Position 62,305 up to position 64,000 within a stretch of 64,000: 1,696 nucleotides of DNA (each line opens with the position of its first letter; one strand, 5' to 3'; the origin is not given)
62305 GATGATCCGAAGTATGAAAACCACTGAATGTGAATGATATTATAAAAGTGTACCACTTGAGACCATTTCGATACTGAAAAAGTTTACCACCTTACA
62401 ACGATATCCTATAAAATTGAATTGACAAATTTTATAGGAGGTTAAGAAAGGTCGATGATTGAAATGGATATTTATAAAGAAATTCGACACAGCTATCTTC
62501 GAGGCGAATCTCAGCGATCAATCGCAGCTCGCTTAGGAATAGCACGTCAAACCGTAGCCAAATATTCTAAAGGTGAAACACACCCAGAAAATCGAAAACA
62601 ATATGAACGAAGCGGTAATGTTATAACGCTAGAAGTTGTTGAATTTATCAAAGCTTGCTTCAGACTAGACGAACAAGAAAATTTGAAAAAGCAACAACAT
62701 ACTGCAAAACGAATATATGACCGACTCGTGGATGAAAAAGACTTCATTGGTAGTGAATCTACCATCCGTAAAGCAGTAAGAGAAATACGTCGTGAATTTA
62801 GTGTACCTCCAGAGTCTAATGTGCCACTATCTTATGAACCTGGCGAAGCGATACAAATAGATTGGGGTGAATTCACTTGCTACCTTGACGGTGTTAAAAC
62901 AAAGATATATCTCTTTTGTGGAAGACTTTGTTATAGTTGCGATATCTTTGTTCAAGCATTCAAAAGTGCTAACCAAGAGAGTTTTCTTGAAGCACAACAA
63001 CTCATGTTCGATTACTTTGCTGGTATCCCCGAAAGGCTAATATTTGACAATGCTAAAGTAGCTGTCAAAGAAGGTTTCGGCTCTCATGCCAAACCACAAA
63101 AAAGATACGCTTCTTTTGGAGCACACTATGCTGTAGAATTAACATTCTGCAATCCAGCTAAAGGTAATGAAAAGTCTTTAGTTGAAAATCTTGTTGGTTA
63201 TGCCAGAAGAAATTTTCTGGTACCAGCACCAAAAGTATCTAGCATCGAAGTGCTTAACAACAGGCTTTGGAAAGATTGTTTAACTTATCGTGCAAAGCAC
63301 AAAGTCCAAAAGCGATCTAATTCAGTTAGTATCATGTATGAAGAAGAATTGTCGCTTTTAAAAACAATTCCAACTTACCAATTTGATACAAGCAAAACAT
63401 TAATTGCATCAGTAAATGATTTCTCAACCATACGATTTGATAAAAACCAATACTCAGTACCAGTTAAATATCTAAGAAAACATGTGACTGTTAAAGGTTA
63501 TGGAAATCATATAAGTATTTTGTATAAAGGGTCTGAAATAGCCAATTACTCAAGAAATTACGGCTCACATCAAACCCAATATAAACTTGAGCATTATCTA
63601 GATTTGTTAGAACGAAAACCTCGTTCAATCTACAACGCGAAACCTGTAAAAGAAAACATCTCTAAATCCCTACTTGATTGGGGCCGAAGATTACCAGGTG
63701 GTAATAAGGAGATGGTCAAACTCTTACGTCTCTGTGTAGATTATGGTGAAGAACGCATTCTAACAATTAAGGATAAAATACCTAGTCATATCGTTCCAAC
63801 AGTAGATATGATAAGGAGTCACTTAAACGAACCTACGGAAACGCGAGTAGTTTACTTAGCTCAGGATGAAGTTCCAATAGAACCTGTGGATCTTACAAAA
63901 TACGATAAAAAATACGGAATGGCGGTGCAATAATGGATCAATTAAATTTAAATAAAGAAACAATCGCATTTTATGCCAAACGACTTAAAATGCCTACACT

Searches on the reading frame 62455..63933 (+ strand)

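Call 80: search_protein_families(library=pfam, proteins=[window:62455-63933:+], max_evalue=0.0001)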
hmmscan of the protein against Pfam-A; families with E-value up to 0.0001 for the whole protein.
window:62455-63933:+ (492 aa): 2 families
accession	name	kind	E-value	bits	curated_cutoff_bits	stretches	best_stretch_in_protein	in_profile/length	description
PF22483.2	Mu-transpos_C_2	-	2.5e-16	59.6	27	1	306-375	2-71/73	Mu transposase, C-terminal domain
PF00665.32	rve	-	8.9e-05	23.1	32.6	0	128-235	3-100/102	Integrase core domain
